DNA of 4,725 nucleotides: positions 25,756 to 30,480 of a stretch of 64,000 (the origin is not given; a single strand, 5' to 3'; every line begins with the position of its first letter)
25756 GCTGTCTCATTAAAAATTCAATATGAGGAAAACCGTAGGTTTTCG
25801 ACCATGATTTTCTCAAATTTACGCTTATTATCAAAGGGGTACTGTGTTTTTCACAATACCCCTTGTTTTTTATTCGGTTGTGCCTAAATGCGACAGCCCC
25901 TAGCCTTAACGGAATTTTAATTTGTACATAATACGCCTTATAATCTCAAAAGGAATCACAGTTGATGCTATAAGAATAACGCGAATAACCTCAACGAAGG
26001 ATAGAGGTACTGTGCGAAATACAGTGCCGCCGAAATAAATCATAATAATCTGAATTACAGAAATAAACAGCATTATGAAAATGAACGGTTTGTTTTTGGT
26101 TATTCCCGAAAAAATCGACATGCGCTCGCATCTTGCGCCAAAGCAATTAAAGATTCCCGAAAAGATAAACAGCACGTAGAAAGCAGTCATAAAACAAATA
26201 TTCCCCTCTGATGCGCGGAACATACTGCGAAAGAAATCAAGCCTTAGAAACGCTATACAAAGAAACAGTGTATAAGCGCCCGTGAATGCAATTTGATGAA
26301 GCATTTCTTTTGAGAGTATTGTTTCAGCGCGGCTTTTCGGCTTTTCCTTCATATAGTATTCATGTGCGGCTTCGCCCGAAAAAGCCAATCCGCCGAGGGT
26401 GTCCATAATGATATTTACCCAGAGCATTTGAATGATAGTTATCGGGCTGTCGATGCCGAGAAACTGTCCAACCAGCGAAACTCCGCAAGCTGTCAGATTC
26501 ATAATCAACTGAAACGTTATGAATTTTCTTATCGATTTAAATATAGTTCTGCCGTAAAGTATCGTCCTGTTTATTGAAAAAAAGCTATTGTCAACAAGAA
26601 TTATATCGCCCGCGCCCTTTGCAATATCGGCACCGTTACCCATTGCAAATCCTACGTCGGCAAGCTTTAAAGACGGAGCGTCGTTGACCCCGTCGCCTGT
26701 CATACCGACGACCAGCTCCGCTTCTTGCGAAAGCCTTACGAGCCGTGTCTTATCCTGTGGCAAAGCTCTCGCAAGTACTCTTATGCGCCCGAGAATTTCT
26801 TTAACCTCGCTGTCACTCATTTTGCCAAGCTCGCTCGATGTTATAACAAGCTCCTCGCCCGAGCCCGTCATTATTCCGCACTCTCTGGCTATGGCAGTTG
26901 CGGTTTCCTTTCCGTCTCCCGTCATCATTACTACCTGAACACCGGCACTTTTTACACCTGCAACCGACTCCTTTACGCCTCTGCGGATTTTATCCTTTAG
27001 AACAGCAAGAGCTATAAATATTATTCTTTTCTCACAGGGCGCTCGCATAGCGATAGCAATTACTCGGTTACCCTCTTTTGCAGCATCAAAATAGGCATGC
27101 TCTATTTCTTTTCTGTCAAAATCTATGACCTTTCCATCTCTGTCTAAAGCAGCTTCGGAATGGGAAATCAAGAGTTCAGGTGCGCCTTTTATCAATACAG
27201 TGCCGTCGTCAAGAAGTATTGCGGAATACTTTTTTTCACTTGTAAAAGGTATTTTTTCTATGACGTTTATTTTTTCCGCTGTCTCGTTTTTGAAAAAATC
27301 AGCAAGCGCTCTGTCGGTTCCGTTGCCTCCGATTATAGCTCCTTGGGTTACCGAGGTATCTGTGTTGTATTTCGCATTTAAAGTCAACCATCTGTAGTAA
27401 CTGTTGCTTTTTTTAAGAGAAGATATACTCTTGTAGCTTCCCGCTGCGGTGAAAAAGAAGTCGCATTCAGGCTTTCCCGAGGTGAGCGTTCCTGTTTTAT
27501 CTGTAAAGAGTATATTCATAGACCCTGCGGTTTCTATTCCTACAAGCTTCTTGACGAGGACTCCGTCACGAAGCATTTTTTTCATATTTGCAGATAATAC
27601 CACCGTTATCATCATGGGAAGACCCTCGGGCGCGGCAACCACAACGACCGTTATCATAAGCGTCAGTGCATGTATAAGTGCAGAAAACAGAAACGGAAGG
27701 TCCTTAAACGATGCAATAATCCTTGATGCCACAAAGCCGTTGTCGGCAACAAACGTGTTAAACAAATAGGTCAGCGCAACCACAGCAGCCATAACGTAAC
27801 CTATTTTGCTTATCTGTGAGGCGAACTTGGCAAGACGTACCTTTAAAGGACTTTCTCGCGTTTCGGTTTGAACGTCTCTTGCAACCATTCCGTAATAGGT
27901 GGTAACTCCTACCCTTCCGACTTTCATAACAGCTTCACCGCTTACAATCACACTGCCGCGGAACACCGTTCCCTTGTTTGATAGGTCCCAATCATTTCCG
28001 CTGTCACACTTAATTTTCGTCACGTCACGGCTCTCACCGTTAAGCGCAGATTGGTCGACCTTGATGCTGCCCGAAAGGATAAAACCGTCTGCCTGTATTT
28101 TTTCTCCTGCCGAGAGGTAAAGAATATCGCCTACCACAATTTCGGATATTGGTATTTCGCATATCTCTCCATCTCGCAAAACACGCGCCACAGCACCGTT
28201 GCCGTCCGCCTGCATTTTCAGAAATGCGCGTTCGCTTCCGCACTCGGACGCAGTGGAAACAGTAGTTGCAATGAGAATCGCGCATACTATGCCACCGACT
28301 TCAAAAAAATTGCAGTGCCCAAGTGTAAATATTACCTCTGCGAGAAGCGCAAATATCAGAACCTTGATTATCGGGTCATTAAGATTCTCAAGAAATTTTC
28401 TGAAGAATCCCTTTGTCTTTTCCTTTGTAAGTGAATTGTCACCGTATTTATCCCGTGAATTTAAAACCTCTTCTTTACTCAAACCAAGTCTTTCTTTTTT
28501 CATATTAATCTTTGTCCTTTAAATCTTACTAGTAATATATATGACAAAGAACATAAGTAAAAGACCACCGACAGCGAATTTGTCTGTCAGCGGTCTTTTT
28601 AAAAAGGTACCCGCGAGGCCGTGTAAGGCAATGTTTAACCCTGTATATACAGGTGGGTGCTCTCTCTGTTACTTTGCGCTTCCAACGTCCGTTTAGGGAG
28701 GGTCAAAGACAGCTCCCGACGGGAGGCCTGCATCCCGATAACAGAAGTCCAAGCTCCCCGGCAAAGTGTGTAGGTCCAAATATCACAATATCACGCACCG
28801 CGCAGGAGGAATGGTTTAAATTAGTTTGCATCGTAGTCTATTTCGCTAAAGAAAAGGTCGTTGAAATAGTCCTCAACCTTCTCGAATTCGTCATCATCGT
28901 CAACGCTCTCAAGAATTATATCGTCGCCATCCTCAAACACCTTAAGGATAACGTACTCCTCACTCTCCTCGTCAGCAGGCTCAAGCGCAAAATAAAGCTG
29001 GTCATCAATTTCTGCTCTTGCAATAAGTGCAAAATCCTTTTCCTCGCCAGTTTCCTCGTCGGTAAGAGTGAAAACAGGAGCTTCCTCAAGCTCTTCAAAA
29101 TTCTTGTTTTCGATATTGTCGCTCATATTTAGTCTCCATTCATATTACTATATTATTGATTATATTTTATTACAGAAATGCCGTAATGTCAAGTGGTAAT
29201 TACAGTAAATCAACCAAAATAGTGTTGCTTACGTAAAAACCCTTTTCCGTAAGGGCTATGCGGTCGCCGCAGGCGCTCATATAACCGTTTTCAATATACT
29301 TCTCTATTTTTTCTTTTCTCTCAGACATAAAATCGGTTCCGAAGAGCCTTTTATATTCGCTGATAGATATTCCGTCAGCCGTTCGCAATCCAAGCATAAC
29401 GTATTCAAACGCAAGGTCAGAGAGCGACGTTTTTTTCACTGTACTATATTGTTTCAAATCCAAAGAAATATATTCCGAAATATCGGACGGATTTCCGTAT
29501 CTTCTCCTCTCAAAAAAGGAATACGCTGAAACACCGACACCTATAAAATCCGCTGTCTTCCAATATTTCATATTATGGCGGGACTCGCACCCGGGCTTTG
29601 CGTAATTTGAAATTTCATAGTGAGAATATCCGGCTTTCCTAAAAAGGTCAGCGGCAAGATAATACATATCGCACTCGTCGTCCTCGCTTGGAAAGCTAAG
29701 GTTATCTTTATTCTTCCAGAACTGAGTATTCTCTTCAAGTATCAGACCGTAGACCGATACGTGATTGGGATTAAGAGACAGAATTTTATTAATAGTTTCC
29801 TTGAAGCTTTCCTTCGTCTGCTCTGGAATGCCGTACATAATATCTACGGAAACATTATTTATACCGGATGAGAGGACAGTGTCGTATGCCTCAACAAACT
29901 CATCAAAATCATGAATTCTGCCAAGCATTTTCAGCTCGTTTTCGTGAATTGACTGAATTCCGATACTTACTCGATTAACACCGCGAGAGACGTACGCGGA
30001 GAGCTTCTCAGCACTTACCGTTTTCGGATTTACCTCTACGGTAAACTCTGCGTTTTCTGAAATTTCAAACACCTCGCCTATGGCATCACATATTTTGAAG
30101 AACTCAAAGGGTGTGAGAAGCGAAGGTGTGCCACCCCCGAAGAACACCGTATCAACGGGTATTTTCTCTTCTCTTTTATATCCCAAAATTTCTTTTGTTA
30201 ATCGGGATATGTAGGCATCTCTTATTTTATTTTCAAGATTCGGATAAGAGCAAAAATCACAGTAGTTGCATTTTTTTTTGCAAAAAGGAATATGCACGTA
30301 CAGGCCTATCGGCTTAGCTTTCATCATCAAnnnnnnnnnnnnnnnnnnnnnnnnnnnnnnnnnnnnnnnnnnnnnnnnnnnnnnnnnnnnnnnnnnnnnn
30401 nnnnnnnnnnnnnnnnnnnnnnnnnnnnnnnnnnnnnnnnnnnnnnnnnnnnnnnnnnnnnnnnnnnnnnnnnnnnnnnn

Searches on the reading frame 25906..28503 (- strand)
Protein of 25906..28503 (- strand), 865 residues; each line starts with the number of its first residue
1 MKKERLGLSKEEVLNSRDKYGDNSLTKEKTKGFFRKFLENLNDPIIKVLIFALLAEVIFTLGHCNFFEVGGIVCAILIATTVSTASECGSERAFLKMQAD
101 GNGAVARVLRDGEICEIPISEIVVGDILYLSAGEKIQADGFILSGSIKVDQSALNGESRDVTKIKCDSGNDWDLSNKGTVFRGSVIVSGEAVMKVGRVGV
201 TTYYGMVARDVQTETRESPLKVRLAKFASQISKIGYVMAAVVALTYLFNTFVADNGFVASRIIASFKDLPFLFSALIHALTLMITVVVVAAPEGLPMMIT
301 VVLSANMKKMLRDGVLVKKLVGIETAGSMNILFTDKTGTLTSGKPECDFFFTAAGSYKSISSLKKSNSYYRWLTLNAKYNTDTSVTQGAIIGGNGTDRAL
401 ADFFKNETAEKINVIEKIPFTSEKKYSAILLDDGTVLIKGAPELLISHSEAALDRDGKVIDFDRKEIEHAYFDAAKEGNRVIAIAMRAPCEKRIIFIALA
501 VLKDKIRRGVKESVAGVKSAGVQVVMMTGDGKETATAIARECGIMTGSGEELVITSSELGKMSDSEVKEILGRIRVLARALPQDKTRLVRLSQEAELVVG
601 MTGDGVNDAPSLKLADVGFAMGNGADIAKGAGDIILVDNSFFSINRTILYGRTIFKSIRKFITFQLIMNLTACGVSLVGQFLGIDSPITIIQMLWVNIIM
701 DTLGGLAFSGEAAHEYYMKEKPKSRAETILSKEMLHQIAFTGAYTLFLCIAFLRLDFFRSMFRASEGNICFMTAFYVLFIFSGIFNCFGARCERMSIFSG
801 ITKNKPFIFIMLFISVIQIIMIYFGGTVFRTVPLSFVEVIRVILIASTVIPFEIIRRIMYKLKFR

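Call 51: search_protein_families(library=pfam, proteins=[window:25906-28503:-], max_evalue=0.00001)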
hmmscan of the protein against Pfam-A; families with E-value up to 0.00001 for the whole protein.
window:25906-28503:- (865 aa): 4 families
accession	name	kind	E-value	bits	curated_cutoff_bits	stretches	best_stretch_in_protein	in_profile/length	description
PF00122.25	E1-E2_ATPase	-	4.1e-38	131.2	28.1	1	105-312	6-180/181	E1-E2 ATPase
PF00689.26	Cation_ATPase_C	-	1.3e-33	116.7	27.3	1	686-857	2-173/175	Cation transporting ATPase, C-terminus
PF00702.32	Hydrolase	-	1.6e-15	58.4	26.4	1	330-616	2-191/191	haloacid dehalogenase-like hydrolase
PF00690.31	Cation_ATPase_N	-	5.9e-11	42.3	20.4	1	6-52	19-65/69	Cation transporter/ATPase, N-terminus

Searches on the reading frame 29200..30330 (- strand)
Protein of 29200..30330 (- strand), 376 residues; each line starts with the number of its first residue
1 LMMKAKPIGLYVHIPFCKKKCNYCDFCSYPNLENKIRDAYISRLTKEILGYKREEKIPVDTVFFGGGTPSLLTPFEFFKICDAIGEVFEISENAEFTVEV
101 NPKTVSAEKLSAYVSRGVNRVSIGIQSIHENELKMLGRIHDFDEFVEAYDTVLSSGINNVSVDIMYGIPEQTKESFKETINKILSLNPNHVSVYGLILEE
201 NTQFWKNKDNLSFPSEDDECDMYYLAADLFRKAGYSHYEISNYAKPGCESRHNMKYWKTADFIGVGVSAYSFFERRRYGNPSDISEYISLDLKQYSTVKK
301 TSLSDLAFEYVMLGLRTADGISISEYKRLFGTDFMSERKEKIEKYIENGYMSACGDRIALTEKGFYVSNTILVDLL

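Call 51: search_protein_families(library=pfam, proteins=[window:29200-30330:-], max_evalue=0.00001)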
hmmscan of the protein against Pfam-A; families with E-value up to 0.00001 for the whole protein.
window:29200-30330:- (376 aa): 2 families
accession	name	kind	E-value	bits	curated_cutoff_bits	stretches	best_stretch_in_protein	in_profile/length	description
PF04055.27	Radical_SAM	-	2.5e-28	99.8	29.5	1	11-182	1-165/166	Radical SAM superfamily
PF06969.22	HemN_C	-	7.7e-13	48.7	24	1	303-367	3-67/67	HemN C-terminal domain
